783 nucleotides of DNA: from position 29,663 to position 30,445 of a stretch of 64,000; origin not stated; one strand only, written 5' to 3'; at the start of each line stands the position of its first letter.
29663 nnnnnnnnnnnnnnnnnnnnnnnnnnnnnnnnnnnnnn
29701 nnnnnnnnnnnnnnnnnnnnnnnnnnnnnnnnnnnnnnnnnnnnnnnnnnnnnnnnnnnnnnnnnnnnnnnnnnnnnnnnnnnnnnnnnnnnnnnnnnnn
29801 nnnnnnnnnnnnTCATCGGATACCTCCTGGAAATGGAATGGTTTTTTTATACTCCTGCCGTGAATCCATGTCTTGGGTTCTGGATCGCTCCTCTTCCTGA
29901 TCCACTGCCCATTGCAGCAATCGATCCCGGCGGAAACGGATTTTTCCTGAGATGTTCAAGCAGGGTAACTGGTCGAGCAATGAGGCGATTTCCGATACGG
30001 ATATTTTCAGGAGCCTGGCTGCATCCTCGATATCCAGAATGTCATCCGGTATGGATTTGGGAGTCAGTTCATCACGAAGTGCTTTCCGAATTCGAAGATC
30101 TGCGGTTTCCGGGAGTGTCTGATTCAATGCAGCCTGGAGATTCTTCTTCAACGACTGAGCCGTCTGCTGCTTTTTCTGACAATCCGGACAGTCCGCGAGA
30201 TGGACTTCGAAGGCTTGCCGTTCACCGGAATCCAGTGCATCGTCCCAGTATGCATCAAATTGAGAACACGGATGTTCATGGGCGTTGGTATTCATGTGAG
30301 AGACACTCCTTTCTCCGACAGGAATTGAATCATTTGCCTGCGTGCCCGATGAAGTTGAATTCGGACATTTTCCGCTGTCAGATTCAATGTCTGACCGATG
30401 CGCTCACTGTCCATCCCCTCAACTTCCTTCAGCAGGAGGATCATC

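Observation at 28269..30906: Three-gene module: ECF sigma, ZAS-HTH anti-sigma and PilC/PilB-like fusion ATPase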

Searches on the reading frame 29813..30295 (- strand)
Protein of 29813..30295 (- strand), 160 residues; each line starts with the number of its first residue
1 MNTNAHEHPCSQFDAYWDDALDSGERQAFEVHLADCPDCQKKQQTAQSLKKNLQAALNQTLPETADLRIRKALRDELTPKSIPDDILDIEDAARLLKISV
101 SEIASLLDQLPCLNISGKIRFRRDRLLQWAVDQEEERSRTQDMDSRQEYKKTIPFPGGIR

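Call 3: search_protein_families(library=pfam, proteins=[window:29813-30295:-], max_evalue=0.01)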
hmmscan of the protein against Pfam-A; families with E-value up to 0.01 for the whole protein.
window:29813-30295:- (160 aa): 2 families
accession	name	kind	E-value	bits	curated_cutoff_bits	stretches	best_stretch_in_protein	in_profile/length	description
PF13490.11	zf-HC2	-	2e-08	34.6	22.2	1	14-40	9-35/35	Putative zinc-finger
PF12728.13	HTH_17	-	2.3e-05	25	27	1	87-130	2-47/51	Helix-turn-helix domain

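Call 4: search_protein_families(library=ncbifam, proteins=[window:29813-30295:-], max_evalue=0.01)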
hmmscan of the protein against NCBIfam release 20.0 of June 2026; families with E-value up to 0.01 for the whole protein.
window:29813-30295:- (160 aa): 4 families
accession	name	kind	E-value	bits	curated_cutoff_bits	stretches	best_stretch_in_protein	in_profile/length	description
NF052375.1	antisigma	equivalog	3.4e-09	37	100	1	15-78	4-67/217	anti-sigma factor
TIGR03988.1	antisig_RsrA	equivalog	7.4e-06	26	62.5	1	15-74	11-71/77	mycothiol system anti-sigma-R factor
NF052368.1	antisigmaE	subfamily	0.0022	17.8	50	1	15-44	13-42/48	anti-sigma factor family protein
NF002937.0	PRK03584.1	subfamily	0.0053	15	639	1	56-104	572-620/657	acetoacetate--CoA ligase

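Call 26: find_related_loci(query=A3, collection=genome_contigs, flank=6000)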
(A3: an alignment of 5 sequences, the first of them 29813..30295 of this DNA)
Query A3 (160 aa) in genome_contigs; peptide patterns used: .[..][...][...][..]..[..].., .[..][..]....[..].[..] (x = any residue, [..] = any of these).
163 stretches matched a pattern; 1 encode a relative of the query (tblastn E <= 1e-3); 1 distinct loci.
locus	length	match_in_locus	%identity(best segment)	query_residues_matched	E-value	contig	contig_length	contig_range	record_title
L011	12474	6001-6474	45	1-158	5e-30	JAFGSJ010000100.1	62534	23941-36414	MAG: bacterium isolate Zod_Metabat.886 k87_4578027, whole genome shotgun sequence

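Call 28: find_related_loci(query=A3, collection=metagenome_contigs, flank=6000)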
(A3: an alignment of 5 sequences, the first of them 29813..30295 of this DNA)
Query A3 (160 aa) in metagenome_contigs; peptide patterns used: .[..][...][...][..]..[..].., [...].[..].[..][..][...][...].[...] (x = any residue, [..] = any of these).
551 stretches matched a pattern; 1 encode a relative of the query (tblastn E <= 1e-3); 1 distinct loci.
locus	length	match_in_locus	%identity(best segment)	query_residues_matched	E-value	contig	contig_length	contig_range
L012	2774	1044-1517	41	4-160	2e-36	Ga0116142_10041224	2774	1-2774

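Call 32: search_solved_structures(query=A1, max_evalue=1, show_alignments=3)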
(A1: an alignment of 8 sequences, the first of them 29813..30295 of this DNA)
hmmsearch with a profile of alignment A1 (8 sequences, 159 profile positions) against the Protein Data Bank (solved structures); distinct sequences matched with E-value up to 1: 9.
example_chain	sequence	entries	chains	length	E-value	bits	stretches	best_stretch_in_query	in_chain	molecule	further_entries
8rlz_A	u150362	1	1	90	1.5e-06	31.2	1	5-50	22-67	Antisigma factor DdvA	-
3hug_B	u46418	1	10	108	6.1e-05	26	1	11-54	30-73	PROBABLE CONSERVED MEMBRANE PROTEIN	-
8rot_B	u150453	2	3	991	6.6e-05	25.8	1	7-49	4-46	CHAT domain-containing protein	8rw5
5wuq_C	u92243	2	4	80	0.00066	22.6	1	6-77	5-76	Anti-sigma-W factor RsiW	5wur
5frf_A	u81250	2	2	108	0.0023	20.8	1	10-63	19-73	ANTI-SIGMA FACTOR RSRA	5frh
2q1z_B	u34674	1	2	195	0.19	14.6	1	10-64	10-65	Anti-Sigma factor ChrR, transcriptional activator ChrR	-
2z2s_B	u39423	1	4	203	0.2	14.5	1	10-64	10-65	Anti-Sigma factor ChrR, transcriptional activator ChrR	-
2krc_A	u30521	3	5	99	0.52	13.2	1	53-118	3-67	DNA-directed RNA polymerase subunit delta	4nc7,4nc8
6ml2_A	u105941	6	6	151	0.53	13.2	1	6-56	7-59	Zinc finger and BTB domain-containing protein 24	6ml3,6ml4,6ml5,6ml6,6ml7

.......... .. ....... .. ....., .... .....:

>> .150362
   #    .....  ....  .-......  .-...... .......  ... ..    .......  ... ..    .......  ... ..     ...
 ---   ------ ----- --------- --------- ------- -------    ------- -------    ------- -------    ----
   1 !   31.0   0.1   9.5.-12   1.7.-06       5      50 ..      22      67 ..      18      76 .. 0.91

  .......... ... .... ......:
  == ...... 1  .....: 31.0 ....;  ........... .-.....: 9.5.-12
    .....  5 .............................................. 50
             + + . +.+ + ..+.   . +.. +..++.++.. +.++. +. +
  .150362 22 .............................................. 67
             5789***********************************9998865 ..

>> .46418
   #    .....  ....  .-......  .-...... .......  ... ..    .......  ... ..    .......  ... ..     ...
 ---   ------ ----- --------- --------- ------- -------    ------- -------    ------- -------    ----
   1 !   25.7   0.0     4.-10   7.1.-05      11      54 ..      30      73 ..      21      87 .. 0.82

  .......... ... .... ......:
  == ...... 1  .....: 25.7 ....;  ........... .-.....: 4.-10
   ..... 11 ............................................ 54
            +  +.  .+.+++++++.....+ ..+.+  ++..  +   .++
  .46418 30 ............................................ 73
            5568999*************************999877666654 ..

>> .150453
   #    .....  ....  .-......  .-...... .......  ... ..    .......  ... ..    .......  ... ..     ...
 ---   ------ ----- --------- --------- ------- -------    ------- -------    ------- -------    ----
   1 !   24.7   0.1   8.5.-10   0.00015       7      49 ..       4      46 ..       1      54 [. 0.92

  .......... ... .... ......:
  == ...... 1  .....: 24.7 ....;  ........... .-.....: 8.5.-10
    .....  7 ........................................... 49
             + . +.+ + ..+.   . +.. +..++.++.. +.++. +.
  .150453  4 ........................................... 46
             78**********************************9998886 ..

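Call 34: find_homologous_proteins(query=A1, max_evalue=0.001)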
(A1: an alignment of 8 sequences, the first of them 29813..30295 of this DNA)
Query A1 (8 sequences) (160 aa, profile of the alignment): 16 proteins with E <= 0.001 among 4700 candidates.
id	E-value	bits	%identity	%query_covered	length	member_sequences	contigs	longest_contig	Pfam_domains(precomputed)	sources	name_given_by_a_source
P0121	3.0e-63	230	41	94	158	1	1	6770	PF13490.12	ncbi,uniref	ncbi:zf-HC2 domain-containing protein [candidate division CSSED10-310 bacterium]|uniref:Zf-HC2 domai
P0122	4.7e-61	223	45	99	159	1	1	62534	PF12728.14,PF13490.12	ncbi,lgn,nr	ncbi:zf-HC2 domain-containing protein [bacterium]|nr:zf-HC2 domain-containing protein [bacterium]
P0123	2.0e-60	221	37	94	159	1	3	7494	PF13490.12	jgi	-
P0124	1.4e-59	218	100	100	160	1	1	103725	PF12728.14,PF13490.12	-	-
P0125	1.8e-57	211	35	78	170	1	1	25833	PF12728.14,PF13490.12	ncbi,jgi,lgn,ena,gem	-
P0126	1.1e-56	209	32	99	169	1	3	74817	PF13490.12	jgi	jgi:hypothetical protein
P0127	1.5e-55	205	39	98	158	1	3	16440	PF12728.14,PF13490.12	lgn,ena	-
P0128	6.6e-53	197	40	93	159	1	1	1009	PF12728.14,PF13490.12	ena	-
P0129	9.7e-53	196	32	81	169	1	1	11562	PF12728.14,PF13490.12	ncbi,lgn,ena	-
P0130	4.5e-52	194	39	97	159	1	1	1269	PF12728.14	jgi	jgi:hypothetical protein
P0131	1.5e-51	192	39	100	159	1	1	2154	PF13490.12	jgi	jgi:hypothetical protein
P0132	5.0e-48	181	34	79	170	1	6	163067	PF13490.12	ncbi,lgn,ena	-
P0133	3.0e-46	175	40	91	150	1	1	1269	PF12728.14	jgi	-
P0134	1.2e-40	157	34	97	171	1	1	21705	PF12728.14,PF13490.12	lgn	-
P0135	6.2e-30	122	38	75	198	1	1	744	PF12728.14,PF19335.6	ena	-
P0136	4.3e-19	87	28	69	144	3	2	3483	PF13490.12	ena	-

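Call 35: find_encoding_contigs(protein=P0132, flank=10000, max_places=1)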
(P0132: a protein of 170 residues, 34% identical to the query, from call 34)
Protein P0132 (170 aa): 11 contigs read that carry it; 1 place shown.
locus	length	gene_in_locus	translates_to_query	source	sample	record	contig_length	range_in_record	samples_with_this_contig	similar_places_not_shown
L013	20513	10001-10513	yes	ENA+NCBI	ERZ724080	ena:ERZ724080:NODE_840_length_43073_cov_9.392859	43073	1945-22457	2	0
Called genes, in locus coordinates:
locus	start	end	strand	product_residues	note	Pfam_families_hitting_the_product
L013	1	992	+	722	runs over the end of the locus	-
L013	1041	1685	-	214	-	PF03006:HlyIII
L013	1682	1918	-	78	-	PF12675:DUF3795 (weak)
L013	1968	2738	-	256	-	PF02678:Pirin, PF07883:Cupin_2, PF17954:Pirin_C_2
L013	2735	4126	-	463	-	PF03372:Exo_endo_phos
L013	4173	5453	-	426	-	PF01936:NYN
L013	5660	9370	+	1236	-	PF00069:Pkinase, PF07714:PK_Tyr_Ser-Thr, PF00069:Pkinase, PF13191:AAA_16, PF13424:TPR_12, PF13424:TPR_12, PF13424:TPR_12, PF17874:TPR_MalT, +14 more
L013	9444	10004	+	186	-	PF04542:Sigma70_r2, PF08281:Sigma70_r4_2, PF04545:Sigma70_r4 (weak), PF22233:PhyR_sigma-like (faint)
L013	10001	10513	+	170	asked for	PF13490:zf-HC2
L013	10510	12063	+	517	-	PF00482:T2SSF (weak), PF00437:T2SSE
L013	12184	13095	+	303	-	PF00682:HMGL-like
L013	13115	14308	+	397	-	PF02515:CoA_transf_3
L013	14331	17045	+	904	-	PF12419:DUF3670, PF04851:ResIII, PF00176:SNF2-rel_dom, PF00271:Helicase_C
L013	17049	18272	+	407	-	-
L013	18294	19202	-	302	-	PF01161:PBP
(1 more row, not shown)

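Call 36: find_encoding_contigs(protein=P0134, flank=6000, max_places=1)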
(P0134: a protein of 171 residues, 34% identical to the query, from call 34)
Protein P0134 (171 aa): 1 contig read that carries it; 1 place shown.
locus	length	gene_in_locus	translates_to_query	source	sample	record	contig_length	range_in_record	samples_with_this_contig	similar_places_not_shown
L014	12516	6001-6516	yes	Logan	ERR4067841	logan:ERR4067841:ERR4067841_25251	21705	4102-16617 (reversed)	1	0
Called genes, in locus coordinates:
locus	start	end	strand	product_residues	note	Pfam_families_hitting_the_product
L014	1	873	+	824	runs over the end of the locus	PF01841:Transglut_core (weak)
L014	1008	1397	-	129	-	-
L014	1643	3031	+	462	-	PF04389:Peptidase_M28, PF01546:Peptidase_M20 (faint)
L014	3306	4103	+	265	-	PF02110:HK, PF01256:Carb_kinase (weak)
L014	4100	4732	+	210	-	PF02581:TMP-TENI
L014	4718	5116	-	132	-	PF00383:dCMP_cyt_deam_1, PF08211:dCMP_cyt_deam_2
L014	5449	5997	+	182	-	PF04542:Sigma70_r2, PF08281:Sigma70_r4_2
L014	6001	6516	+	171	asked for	PF13490:zf-HC2 (weak), PF12728:HTH_17 (weak)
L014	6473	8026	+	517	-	PF00482:T2SSF, PF00437:T2SSE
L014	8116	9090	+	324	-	PF00291:PALP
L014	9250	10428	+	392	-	PF07602:DUF1565 (weak), PF05048:NosD (weak)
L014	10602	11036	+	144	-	-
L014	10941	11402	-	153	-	-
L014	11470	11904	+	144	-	-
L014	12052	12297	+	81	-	PF13173:AAA_14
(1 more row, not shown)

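Call 37: find_encoding_contigs(protein=P0136, flank=6000, max_places=2)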
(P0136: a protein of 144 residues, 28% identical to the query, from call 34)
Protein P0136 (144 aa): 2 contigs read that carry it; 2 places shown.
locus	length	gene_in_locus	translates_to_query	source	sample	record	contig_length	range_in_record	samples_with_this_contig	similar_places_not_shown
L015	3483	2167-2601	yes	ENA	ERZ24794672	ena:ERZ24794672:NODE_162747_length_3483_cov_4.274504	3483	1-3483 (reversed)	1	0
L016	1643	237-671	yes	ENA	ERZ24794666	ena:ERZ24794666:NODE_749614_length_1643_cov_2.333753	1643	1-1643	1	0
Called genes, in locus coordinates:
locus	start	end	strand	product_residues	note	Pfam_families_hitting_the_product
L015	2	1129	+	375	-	?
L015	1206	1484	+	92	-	PF13560:HTH_31, PF01381:HTH_3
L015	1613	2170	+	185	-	PF04542:Sigma70_r2, PF08281:Sigma70_r4_2, PF04545:Sigma70_r4 (weak)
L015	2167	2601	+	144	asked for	PF13490:zf-HC2 (weak)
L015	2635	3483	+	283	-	?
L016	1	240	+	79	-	?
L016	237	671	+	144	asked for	PF13490:zf-HC2 (weak)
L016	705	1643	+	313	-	?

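Call 52: predict_structure(alignment_id=A5)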
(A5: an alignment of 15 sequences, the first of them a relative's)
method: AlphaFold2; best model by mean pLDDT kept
length: 160 residues; sequences in the alignment: 15
mean_pLDDT: 79.4   pTM: 0.40
mean pLDDT of the five models: 79.4, 76.7, 76.0, 75.4, 74.8
residues with pLDDT >= 90: 52; 70-90: 60; 50-70: 40; < 50: 8
segments of 3 or more residues with pLDDT < 50: 1-6
pLDDT, mean of each block of 10 residues (from residue 1): 52 87 87 88 88 72 59 61 78 93 93 90 94 92 77 59
secondary structure, 60 per line:
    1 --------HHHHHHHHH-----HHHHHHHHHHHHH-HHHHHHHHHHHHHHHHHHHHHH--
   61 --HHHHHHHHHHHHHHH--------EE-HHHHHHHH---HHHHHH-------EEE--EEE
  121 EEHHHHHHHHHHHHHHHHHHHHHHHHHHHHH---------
elements in order: H9-17 H23-35 H37-58 H63-77 H89-96 H100-105 E113-115 E118-122 H123-151

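Call 56: fold_search(model_id=the predicted structure, library=pdb)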
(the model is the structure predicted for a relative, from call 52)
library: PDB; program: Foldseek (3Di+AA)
matches with E <= 10: 532; with E <= 0.001: 0
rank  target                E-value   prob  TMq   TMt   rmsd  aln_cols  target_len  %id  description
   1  3hug_L                5.1e-02  0.99  0.22  0.52   6.2        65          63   31  Crystal structure of Mycobacterium tuberculosis anti-sigma factor RslA in complex with -35 promoter binding domain of  (released 2010-03-02)
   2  3hug_D                5.8e-02  0.99  0.22  0.53   6.3        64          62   31  Crystal structure of Mycobacterium tuberculosis anti-sigma factor RslA in complex with -35 promoter binding domain of  (released 2010-03-02)
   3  8dgl_B                9.2e-02  1.00  0.28  0.63   6.2        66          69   18  Crystal Structure of the RdfS Excisionase (released 2022-10-05)
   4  7pza_A                9.2e-02  0.41  0.20  0.15  13.7       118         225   18  Structure of the Clr-cAMP-DNA complex (released 2022-11-02)
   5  3hug_P                1.0e-01  0.98  0.22  0.54   6.1        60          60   30  Crystal structure of Mycobacterium tuberculosis anti-sigma factor RslA in complex with -35 promoter binding domain of  (released 2010-03-02)
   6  7pzb_A                1.0e-01  0.44  0.21  0.16  13.5       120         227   18  Structure of the Clr-cAMP-DNA complex (released 2022-11-02)
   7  3hug_J                1.3e-01  0.99  0.22  0.53   6.8        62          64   29  Crystal structure of Mycobacterium tuberculosis anti-sigma factor RslA in complex with -35 promoter binding domain of  (released 2010-03-02)
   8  9e8o_X                1.3e-01  0.23  0.20  0.09  20.7       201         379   14  Nub1/Fat10-processing human 26S proteasome bound to Txnl1 with Rpt2 at top of spiral staircase and partially unfolded  (released 2024-12-04)
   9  3hug_B                1.3e-01  0.97  0.22  0.53   6.2        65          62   31  Crystal structure of Mycobacterium tuberculosis anti-sigma factor RslA in complex with -35 promoter binding domain of  (released 2010-03-02)
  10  3hug_H                1.4e-01  0.97  0.22  0.54   6.2        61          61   30  Crystal structure of Mycobacterium tuberculosis anti-sigma factor RslA in complex with -35 promoter binding domain of  (released 2010-03-02)
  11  8dgl_A                1.5e-01  0.99  0.28  0.65   6.2        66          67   18  Crystal Structure of the RdfS Excisionase (released 2022-10-05)
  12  4pm3_A                1.5e-01  0.97  0.26  0.36   4.5        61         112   10  Structure of the double-stranded DNA binding type IV secretion protein TraN from Enterococcus (released 2014-07-30)
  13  2kfs_MODEL_1_A        1.7e-01  0.99  0.23  0.25   2.3        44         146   27  NMR structure of Rv2175c (released 2009-05-19)
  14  9nkf_X                2.0e-01  0.18  0.19  0.11  18.8       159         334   14  Structure of human substrate-free 26S proteasome in the presence of ATPgS and MG-132,SA-like state (composite map) (released 2025-05-07)
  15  6ama_B                2.1e-01  0.99  0.26  0.67   1.8        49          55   12  Structure of S. coelicolor/S. venezuelae BldC-smeA-ssfA complex to 3.09 Angstrom (released 2018-03-28)
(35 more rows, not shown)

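Call 58: search_protein_families(library=padloc, proteins=[window:29813-30295:-], max_evalue=0.01)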
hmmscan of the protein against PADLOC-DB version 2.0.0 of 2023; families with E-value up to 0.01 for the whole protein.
window:29813-30295:- (160 aa): 0 families

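Call 82: find_homologous_proteins(query=A8, max_evalue=0.001)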
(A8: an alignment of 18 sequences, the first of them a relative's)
Query A8 (18 sequences) (160 aa, profile of the alignment): 74 proteins with E <= 0.001 among 8000 candidates.
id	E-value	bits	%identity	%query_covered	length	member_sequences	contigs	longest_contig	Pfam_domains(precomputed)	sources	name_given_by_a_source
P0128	5.1e-60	220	40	93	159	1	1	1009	PF12728.14,PF13490.12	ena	-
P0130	1.7e-59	218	39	97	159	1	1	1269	PF12728.14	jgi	jgi:hypothetical protein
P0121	1.3e-58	215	41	94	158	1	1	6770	PF13490.12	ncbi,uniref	ncbi:zf-HC2 domain-containing protein [candidate division CSSED10-310 bacterium]|uniref:Zf-HC2 domai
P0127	2.0e-57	211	39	98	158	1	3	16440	PF12728.14,PF13490.12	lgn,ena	-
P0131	2.2e-57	211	39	100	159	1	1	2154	PF13490.12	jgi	jgi:hypothetical protein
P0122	6.4e-57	210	45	99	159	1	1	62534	PF12728.14,PF13490.12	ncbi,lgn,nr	ncbi:zf-HC2 domain-containing protein [bacterium]|nr:zf-HC2 domain-containing protein [bacterium]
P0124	2.8e-53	198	100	100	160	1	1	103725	PF12728.14,PF13490.12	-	-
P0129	3.5e-53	197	32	81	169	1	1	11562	PF12728.14,PF13490.12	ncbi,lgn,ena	-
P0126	1.6e-52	195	32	99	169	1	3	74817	PF13490.12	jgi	jgi:hypothetical protein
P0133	1.6e-52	195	40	91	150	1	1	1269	PF12728.14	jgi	-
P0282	3.1e-50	188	38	93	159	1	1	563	PF13490.12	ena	-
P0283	2.3e-48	182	37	93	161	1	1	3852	PF13490.12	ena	-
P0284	1.4e-37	147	30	68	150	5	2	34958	PF12728.14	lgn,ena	-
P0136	1.9e-37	146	28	69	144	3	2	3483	PF13490.12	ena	-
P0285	1.3e-35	140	32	66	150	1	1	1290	PF12728.14,PF13490.12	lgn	-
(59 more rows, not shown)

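Call 92: search_dna_similar(query=window:29813-30295:-, collection=plasmids, mode=protein, max_evalue=0.001, max_rows=10)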
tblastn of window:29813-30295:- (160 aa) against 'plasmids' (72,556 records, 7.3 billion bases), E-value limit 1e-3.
No match.
